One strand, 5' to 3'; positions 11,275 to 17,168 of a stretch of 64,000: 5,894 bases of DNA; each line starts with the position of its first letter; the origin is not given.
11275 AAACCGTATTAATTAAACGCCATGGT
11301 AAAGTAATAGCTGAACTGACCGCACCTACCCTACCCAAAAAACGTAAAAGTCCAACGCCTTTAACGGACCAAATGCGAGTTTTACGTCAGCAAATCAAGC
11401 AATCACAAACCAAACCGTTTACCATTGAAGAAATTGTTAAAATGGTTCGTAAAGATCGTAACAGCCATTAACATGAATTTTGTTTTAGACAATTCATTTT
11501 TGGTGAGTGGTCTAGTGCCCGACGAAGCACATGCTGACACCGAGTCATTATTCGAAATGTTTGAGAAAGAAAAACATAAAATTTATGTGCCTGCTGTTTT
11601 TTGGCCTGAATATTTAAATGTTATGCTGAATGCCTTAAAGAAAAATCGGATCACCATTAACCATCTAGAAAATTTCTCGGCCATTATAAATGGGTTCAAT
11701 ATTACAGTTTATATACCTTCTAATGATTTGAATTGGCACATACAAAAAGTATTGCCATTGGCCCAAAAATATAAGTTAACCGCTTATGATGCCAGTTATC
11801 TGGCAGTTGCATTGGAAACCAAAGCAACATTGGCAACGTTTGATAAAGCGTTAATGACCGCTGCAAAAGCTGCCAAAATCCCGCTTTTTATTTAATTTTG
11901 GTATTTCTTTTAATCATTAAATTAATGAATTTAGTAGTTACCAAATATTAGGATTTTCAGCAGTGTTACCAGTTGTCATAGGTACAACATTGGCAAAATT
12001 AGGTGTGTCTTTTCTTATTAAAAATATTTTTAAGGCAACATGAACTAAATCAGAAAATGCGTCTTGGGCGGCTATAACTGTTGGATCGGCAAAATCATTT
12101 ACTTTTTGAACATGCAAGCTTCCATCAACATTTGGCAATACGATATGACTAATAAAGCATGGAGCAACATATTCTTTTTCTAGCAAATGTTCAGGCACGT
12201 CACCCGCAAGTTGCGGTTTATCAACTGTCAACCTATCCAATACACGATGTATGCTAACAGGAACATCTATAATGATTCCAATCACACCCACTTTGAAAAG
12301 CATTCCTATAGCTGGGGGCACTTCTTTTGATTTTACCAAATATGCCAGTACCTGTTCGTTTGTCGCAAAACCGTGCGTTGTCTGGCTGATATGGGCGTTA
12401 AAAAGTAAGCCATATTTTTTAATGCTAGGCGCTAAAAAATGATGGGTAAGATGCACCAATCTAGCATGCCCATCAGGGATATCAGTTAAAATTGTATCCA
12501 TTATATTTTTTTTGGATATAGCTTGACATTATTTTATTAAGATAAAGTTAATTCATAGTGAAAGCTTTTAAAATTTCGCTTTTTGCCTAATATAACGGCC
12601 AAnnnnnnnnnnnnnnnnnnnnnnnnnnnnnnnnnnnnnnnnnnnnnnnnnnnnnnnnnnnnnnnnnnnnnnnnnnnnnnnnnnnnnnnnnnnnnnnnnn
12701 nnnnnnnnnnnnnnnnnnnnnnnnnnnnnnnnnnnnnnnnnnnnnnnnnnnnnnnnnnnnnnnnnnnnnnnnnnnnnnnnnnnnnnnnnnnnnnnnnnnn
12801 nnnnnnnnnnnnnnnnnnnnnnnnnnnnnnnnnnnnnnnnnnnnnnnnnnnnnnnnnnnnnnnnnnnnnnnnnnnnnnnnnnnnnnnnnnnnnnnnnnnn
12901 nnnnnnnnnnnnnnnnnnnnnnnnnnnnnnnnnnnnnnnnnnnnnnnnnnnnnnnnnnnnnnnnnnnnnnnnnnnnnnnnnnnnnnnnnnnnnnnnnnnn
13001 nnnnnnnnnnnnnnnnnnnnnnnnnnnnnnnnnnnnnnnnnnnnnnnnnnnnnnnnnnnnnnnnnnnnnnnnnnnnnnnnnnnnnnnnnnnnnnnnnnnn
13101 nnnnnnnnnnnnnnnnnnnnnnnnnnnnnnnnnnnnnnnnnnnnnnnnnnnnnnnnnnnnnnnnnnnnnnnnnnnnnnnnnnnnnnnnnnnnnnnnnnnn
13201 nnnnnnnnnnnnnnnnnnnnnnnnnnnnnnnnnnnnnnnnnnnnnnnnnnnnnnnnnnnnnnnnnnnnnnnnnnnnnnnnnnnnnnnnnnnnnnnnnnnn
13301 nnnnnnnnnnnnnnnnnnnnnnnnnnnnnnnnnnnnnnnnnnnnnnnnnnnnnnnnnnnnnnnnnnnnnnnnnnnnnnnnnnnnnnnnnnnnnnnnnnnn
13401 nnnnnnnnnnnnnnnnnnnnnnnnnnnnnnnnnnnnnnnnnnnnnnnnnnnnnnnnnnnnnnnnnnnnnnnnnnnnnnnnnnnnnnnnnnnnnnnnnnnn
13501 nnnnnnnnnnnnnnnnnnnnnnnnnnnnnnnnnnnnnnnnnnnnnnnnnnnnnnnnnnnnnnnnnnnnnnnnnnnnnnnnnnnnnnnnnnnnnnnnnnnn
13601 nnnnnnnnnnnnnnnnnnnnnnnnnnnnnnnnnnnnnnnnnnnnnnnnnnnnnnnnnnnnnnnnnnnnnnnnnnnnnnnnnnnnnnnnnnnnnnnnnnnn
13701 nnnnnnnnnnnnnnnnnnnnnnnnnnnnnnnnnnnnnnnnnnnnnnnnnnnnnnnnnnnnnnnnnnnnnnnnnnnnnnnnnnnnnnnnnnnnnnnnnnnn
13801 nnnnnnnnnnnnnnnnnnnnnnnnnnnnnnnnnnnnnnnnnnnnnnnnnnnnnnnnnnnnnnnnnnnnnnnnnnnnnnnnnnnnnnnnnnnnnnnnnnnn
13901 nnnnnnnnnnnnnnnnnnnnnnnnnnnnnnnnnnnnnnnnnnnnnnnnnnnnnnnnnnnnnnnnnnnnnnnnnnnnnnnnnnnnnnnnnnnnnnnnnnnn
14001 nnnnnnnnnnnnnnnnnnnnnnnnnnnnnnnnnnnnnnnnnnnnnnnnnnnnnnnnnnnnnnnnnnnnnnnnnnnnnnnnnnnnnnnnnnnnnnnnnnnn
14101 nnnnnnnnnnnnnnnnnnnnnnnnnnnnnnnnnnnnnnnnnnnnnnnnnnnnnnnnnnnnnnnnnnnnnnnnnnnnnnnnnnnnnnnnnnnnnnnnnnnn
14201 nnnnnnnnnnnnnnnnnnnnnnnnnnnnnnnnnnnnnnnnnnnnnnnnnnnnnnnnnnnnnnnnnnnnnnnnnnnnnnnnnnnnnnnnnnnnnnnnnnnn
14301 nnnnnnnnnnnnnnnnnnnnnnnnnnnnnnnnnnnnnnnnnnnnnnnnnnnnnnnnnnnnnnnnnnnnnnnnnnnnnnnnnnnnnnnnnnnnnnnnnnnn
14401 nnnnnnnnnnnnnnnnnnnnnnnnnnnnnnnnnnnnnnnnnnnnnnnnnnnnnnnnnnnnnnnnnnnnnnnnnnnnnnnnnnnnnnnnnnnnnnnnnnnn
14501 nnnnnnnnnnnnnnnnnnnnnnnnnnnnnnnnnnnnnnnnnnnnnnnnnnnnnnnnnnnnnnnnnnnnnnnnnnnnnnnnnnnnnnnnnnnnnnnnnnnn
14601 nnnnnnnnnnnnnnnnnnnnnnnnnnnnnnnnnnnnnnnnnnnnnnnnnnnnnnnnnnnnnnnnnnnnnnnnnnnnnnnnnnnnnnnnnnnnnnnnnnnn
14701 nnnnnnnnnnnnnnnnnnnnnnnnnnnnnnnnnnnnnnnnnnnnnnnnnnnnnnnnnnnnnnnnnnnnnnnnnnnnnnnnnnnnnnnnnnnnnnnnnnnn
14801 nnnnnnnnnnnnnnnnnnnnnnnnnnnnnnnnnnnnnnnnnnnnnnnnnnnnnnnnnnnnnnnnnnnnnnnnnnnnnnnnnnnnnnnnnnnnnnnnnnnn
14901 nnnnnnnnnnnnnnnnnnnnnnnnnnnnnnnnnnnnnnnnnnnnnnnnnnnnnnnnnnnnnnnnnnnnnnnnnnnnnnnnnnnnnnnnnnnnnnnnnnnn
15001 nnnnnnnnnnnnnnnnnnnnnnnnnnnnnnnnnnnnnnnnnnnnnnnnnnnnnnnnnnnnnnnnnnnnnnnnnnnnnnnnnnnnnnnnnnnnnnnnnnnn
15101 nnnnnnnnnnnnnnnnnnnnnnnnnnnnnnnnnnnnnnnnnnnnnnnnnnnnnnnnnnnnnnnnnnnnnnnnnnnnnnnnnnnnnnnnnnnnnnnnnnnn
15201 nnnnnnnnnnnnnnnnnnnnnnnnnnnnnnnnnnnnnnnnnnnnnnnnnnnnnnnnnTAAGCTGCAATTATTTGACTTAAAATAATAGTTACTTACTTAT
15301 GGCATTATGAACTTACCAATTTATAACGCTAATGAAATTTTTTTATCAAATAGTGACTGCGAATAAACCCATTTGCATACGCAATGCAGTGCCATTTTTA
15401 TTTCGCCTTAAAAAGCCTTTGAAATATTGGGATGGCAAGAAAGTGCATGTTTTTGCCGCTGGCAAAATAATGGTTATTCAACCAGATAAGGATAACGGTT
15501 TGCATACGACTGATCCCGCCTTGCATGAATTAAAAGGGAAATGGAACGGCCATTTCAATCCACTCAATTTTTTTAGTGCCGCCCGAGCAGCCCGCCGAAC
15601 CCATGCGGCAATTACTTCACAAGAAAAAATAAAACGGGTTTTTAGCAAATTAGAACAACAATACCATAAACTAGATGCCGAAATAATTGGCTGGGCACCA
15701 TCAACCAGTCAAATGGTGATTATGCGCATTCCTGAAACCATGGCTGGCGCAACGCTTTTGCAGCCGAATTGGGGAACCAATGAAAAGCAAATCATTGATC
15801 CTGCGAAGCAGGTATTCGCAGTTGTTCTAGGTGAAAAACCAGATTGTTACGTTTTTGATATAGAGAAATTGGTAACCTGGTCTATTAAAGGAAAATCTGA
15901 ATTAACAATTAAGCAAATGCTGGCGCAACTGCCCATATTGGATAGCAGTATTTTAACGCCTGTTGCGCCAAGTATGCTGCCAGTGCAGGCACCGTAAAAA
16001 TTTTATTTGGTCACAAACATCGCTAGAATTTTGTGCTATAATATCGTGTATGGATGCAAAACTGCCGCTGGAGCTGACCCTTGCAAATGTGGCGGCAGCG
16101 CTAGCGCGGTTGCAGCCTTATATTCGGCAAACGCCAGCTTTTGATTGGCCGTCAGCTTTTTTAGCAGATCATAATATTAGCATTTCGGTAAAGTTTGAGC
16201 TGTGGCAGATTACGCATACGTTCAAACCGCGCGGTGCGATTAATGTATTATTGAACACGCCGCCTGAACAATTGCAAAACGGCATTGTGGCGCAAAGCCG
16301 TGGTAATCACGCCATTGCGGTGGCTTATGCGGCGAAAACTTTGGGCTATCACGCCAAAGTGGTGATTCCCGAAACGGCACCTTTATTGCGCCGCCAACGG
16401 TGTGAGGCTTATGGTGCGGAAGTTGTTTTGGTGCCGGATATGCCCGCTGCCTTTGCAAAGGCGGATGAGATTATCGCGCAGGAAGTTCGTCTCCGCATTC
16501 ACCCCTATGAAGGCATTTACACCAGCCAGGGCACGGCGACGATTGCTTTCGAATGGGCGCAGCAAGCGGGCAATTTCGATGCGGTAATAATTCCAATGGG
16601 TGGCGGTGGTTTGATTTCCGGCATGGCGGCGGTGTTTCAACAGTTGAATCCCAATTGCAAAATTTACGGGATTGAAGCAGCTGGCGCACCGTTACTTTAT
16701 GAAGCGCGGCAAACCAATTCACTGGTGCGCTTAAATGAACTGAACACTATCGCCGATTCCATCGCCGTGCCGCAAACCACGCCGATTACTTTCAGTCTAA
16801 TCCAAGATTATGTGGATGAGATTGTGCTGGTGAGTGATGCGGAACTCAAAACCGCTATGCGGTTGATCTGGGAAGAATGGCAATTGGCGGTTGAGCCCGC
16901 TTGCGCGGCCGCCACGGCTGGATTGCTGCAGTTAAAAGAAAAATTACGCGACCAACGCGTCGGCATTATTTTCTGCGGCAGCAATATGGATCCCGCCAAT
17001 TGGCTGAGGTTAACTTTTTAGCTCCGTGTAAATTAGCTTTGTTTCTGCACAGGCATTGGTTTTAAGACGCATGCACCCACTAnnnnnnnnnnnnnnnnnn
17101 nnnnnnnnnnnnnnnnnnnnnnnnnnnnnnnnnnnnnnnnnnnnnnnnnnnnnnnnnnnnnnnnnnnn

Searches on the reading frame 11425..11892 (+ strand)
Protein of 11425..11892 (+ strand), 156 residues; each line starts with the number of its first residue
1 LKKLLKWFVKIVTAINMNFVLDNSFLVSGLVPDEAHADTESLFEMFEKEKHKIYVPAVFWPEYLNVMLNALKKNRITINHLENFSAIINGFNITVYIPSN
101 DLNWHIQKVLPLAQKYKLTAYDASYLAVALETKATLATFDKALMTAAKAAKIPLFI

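Call 55: search_protein_families(library=pfam, proteins=[window:11425-11892:+], max_evalue=0.0001)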
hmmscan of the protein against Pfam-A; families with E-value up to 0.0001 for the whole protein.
window:11425-11892:+ (156 aa): 1 family
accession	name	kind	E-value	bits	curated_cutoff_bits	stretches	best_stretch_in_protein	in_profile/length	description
PF01850.27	PIN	-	2.1e-08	35.2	23.6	1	20-143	2-114/120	PIN domain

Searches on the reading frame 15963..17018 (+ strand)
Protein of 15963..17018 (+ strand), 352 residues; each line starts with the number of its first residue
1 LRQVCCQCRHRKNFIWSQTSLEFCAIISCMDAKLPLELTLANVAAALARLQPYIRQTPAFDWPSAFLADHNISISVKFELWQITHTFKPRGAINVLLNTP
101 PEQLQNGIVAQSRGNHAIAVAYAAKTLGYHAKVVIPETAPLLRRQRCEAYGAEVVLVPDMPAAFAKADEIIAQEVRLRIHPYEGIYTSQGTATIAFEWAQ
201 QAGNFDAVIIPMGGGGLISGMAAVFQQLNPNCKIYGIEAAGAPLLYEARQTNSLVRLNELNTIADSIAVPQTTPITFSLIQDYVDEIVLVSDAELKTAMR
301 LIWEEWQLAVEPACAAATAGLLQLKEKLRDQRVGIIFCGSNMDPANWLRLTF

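Call 16: search_protein_families(library=pfam, proteins=[window:15963-17018:+], max_evalue=0.001)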
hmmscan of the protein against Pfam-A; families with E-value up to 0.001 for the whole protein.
window:15963-17018:+ (352 aa): 1 family
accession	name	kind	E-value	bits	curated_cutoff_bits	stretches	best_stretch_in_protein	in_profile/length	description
PF00291.31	PALP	-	2.6e-71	240.8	35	1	51-339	2-295/295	Pyridoxal-phosphate dependent enzyme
